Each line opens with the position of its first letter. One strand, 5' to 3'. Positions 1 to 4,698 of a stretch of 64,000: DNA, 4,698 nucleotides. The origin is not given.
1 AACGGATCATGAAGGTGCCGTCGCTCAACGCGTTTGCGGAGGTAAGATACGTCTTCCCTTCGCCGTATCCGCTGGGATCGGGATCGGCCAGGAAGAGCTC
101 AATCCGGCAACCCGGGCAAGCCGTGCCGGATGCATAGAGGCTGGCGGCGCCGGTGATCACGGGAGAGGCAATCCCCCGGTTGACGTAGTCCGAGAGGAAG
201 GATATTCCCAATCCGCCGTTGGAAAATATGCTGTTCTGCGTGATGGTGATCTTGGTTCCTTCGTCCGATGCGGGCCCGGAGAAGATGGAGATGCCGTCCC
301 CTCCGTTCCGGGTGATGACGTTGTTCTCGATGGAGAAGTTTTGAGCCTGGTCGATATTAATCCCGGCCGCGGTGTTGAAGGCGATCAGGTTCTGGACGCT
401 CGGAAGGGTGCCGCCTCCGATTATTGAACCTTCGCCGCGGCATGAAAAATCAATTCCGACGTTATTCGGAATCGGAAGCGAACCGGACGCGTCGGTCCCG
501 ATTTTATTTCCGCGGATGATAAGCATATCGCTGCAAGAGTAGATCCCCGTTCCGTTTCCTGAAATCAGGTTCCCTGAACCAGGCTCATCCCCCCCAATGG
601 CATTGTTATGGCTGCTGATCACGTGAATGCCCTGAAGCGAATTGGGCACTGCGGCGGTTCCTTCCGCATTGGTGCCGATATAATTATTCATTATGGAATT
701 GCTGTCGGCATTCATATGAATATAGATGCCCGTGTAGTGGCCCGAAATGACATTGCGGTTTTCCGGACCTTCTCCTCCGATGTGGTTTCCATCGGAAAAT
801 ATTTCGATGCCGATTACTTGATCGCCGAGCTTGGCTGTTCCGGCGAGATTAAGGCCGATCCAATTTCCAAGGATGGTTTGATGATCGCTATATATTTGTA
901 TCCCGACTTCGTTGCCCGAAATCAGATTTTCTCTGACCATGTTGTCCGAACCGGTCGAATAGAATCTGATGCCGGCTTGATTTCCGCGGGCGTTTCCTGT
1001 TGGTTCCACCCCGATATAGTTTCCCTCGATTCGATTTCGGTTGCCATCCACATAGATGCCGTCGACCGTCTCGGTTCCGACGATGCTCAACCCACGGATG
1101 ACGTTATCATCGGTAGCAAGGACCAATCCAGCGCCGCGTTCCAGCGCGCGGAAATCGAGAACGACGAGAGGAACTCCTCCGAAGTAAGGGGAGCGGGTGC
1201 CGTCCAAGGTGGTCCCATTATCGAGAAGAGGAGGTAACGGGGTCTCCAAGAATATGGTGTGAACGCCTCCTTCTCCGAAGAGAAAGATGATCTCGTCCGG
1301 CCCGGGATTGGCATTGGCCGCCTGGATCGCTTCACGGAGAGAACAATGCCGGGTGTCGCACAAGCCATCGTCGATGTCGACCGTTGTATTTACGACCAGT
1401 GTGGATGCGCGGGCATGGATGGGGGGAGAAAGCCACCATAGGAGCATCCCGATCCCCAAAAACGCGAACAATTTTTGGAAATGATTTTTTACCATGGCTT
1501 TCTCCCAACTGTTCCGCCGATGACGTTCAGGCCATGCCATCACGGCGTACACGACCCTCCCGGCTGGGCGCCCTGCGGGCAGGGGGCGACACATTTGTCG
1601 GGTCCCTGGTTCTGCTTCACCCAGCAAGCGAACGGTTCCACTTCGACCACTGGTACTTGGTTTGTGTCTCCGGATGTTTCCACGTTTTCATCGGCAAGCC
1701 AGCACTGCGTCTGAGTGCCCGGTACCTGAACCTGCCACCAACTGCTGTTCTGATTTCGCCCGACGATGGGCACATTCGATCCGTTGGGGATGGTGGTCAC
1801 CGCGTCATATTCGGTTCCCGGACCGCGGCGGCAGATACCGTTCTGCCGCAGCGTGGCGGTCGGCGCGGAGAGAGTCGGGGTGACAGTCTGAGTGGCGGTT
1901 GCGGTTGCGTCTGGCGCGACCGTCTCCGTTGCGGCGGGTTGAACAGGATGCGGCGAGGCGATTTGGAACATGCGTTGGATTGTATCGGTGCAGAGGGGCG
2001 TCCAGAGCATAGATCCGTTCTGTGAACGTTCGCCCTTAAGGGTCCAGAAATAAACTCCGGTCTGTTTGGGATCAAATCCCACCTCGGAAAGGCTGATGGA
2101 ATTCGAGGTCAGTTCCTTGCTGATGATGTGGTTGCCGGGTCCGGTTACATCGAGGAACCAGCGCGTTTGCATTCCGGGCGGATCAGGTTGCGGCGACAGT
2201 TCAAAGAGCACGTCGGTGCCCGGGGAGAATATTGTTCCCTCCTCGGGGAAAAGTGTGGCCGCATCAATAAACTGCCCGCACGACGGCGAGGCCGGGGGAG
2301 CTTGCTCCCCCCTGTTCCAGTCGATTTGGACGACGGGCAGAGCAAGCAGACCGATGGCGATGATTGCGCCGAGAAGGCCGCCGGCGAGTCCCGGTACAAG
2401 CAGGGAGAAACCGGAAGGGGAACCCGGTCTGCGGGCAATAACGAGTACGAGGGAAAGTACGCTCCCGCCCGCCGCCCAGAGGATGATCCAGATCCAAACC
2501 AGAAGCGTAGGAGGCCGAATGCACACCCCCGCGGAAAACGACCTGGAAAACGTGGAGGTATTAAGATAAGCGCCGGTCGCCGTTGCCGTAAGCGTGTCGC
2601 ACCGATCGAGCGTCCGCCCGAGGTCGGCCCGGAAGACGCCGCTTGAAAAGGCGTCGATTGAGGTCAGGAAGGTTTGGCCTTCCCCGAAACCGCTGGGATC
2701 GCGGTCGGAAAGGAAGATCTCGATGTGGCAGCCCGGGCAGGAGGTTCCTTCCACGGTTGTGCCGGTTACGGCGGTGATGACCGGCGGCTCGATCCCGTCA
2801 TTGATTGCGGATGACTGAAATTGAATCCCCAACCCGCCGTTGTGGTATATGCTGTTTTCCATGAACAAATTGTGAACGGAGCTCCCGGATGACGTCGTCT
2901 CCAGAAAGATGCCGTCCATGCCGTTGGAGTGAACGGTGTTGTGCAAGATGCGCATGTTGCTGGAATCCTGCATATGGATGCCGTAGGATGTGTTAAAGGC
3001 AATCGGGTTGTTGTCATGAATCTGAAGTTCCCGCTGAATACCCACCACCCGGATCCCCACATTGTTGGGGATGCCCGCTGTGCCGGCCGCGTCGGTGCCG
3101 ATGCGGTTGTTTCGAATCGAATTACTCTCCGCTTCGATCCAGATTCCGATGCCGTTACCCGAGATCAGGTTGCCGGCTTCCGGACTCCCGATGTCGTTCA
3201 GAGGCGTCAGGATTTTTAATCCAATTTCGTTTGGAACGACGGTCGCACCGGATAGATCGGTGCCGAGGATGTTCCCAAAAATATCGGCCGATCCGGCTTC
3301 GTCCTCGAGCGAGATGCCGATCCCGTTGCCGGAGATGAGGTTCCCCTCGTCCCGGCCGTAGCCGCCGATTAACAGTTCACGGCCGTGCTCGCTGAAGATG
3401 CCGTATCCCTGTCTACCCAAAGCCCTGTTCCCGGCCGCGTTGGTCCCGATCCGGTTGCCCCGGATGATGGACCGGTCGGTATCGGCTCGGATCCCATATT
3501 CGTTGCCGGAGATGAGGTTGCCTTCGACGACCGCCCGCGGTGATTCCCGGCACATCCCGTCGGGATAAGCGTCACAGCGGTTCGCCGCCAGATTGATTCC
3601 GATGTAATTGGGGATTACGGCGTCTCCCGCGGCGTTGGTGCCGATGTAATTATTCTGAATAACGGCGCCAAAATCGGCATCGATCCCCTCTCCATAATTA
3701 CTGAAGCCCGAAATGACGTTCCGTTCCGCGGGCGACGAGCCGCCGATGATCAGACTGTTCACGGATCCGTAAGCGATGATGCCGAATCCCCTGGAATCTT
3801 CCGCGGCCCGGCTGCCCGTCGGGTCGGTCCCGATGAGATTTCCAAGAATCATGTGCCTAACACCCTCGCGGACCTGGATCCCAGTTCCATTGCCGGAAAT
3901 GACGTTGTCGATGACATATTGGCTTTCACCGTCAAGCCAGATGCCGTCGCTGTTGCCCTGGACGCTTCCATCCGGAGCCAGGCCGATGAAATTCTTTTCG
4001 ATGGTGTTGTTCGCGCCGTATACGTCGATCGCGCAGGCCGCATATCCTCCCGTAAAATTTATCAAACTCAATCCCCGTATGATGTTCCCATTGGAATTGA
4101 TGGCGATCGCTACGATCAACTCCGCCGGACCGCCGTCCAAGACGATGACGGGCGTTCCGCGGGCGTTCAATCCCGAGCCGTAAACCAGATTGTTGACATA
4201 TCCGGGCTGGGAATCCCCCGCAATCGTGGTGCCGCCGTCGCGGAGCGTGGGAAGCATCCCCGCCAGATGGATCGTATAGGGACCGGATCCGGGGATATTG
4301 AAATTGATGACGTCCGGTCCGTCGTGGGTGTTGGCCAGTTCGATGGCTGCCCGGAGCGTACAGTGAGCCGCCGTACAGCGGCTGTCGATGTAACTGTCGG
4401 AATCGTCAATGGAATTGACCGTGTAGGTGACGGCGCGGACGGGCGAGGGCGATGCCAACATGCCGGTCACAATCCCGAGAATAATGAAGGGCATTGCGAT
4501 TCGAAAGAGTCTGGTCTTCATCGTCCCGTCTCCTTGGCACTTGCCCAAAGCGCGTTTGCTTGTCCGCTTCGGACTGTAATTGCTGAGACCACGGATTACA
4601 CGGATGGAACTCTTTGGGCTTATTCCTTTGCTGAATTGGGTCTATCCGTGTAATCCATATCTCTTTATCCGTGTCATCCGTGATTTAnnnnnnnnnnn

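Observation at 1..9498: Tandem array of five surface proteins; the four complete genes share one ~105-aa C-terminal SH3b-like plus six-cysteine module on different ectodomains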

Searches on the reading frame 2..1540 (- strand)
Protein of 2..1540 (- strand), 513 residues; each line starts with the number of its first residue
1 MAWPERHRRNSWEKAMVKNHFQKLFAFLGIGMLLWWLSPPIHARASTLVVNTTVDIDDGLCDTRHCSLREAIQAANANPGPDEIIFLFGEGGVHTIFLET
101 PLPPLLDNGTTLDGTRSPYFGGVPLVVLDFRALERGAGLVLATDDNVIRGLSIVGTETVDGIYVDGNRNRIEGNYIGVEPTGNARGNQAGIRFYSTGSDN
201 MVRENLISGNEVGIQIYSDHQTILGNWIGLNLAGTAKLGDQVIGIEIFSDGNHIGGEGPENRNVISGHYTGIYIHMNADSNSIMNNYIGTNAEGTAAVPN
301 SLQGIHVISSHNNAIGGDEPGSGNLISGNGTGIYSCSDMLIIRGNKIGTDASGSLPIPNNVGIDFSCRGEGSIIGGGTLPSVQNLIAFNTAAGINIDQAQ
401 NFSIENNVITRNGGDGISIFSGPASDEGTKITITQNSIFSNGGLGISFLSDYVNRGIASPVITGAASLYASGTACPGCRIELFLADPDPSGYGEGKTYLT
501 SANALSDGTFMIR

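Call 7: search_protein_families(library=pfam, proteins=[window:2-1540:-], max_evalue=1)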
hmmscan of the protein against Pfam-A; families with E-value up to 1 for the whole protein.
window:2-1540:- (513 aa): 2 families
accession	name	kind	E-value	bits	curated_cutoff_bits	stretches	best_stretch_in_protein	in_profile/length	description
PF05048.19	NosD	-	4.2e-13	49.6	23.6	3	383-454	97-161/212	Periplasmic copper-binding protein (NosD)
PF13229.12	Beta_helix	-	6.9e-12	45.7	25.9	2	302-450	23-146/158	Right handed beta helix region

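Call 8: search_protein_families(library=ncbifam, proteins=[window:2-1540:-], max_evalue=1)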
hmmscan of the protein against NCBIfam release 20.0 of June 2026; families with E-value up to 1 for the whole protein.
window:2-1540:- (513 aa): 3 families
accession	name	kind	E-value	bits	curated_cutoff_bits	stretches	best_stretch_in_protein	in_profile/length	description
TIGR04214.1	CSLREA_Nterm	domain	1.9e-12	46.8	25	1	49-76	2-27/27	CSLREA domain-containing protein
TIGR03804.1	para_beta_helix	repeat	3.7e-05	23.3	19.45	2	190-225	1-35/44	parallel beta-helix repeat protein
TIGR04247.1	NosD_copper_fam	subfamily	0.00078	18.1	300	2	136-226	75-165/377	nitrous oxide reductase family maturation protein NosD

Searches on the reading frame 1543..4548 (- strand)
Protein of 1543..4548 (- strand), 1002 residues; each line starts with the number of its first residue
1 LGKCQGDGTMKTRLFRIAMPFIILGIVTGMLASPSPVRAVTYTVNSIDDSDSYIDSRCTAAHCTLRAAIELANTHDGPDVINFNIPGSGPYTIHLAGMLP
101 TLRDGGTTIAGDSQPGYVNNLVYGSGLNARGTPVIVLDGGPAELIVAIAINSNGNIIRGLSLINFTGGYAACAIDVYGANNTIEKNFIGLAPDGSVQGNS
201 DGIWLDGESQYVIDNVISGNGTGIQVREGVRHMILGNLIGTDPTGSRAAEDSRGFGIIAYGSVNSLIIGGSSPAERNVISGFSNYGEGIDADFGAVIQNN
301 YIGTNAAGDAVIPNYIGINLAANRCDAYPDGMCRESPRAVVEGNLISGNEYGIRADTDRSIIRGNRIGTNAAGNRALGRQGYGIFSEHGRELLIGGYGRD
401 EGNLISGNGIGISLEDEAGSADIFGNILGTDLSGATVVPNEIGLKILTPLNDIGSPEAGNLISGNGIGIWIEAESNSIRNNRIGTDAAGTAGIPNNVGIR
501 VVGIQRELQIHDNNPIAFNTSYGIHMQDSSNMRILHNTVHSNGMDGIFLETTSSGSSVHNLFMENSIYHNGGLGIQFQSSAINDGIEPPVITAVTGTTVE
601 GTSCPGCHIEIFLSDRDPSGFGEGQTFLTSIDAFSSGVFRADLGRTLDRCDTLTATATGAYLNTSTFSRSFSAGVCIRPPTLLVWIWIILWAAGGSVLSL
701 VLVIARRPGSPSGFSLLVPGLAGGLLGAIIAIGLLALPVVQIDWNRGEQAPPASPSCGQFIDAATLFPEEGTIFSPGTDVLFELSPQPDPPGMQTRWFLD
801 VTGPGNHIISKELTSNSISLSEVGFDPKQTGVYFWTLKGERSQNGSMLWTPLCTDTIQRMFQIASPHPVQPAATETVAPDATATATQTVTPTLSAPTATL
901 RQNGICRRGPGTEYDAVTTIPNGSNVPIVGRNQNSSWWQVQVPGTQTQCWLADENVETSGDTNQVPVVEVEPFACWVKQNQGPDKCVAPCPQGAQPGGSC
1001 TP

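Call 7: search_protein_families(library=pfam, proteins=[window:1543-4548:-], max_evalue=1)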
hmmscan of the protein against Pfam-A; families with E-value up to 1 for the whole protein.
window:1543-4548:- (1002 aa): 3 families
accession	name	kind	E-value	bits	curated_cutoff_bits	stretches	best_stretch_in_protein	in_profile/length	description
PF13229.12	Beta_helix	-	2e-17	63.7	25.9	3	460-581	16-124/158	Right handed beta helix region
PF05048.19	NosD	-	4.3e-17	62.7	23.6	3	496-581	82-159/212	Periplasmic copper-binding protein (NosD)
PF08239.17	SH3_3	-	1.7e-05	25.4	27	1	906-947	5-45/54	Bacterial SH3 domain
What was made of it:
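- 1543..1860 (-): g2 copy of the 106-aa module. The SH3b part is ~1690-1860 and the linker plus Cys4 tail is 1543-1689. SH3_3 scores 25.4 bits (call 7).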

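Call 8: search_protein_families(library=ncbifam, proteins=[window:1543-4548:-], max_evalue=1)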
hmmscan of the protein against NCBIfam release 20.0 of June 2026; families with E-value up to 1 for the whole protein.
window:1543-4548:- (1002 aa): 5 families
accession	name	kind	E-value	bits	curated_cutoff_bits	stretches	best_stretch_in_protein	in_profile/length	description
TIGR03804.1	para_beta_helix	repeat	3.9e-09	36.1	19.45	4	523-554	1-31/44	parallel beta-helix repeat protein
TIGR04247.1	NosD_copper_fam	subfamily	3.9e-06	25.7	300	2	504-582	200-273/377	nitrous oxide reductase family maturation protein NosD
TIGR04214.1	CSLREA_Nterm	domain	0.00087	19.1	25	1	42-73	1-27/27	CSLREA domain-containing protein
TIGR04211.1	SH3_and_anchor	equivalog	0.058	13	65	1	907-956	11-58/198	TIGR04211 family SH3 domain-containing protein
NF038177.1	epimerase_AlgG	equivalog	0.73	8.4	700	1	508-581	308-378/519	mannuronan 5-epimerase AlgG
